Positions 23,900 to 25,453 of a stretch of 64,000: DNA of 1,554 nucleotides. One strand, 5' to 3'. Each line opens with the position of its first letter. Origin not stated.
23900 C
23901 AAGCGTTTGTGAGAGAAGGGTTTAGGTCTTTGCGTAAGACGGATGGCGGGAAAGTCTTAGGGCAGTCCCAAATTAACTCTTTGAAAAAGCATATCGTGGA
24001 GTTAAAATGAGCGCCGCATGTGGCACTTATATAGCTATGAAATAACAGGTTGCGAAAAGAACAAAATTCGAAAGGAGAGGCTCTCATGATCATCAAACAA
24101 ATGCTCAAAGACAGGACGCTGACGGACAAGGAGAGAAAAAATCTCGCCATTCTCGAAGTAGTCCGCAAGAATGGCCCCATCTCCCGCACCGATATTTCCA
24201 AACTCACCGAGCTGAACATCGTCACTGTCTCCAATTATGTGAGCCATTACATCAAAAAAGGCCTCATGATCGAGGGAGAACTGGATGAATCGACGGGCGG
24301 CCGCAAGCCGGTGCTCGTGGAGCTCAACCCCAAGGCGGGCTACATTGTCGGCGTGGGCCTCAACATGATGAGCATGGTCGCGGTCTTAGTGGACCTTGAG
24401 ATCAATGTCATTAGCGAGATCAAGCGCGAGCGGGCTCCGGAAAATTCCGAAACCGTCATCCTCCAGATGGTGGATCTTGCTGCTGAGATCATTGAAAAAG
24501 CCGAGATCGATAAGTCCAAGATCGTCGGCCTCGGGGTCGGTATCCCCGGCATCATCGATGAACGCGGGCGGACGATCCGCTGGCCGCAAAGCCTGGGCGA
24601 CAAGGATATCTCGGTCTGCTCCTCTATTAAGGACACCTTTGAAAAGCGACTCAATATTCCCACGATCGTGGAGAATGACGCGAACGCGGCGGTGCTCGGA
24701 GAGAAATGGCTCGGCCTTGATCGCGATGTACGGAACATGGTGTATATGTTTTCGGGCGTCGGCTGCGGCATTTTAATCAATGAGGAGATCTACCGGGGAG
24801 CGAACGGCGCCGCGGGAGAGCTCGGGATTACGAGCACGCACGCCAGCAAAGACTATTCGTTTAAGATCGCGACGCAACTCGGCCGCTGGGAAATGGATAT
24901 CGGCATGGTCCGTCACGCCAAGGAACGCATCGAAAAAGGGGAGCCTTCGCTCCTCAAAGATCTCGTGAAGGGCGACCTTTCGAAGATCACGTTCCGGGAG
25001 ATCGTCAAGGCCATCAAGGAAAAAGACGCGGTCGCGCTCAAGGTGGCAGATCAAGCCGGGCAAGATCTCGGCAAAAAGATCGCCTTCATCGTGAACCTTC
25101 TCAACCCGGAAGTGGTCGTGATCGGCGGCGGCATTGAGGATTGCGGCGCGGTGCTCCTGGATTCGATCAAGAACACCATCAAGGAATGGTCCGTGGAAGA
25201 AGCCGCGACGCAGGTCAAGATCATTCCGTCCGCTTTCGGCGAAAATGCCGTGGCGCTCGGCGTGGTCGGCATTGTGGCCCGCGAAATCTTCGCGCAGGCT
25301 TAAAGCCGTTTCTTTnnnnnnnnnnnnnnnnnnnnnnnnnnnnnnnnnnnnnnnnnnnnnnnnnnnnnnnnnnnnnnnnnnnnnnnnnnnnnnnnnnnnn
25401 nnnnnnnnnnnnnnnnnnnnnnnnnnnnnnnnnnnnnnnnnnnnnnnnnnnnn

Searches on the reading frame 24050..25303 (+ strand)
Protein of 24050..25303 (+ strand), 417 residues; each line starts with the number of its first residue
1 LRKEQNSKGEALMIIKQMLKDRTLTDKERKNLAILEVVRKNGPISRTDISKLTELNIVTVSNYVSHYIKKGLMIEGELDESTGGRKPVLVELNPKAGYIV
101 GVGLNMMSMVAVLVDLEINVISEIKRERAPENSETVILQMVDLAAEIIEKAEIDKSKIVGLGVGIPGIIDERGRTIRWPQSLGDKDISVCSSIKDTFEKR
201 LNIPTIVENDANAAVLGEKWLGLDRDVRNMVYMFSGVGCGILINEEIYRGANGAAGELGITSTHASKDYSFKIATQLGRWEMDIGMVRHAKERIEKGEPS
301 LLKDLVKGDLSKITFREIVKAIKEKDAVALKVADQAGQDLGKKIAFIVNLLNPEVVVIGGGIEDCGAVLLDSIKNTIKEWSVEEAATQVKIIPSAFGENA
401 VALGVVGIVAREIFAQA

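Call 54: search_protein_families(library=pfam, proteins=[window:24050-25303:+], max_evalue=0.00001)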
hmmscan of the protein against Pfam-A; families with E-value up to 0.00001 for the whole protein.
window:24050-25303:+ (417 aa): 1 family
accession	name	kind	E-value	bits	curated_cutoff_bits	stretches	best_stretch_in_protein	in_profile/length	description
PF00480.26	ROK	-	3.1e-41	142.3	22.9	2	108-260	10-157/294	ROK family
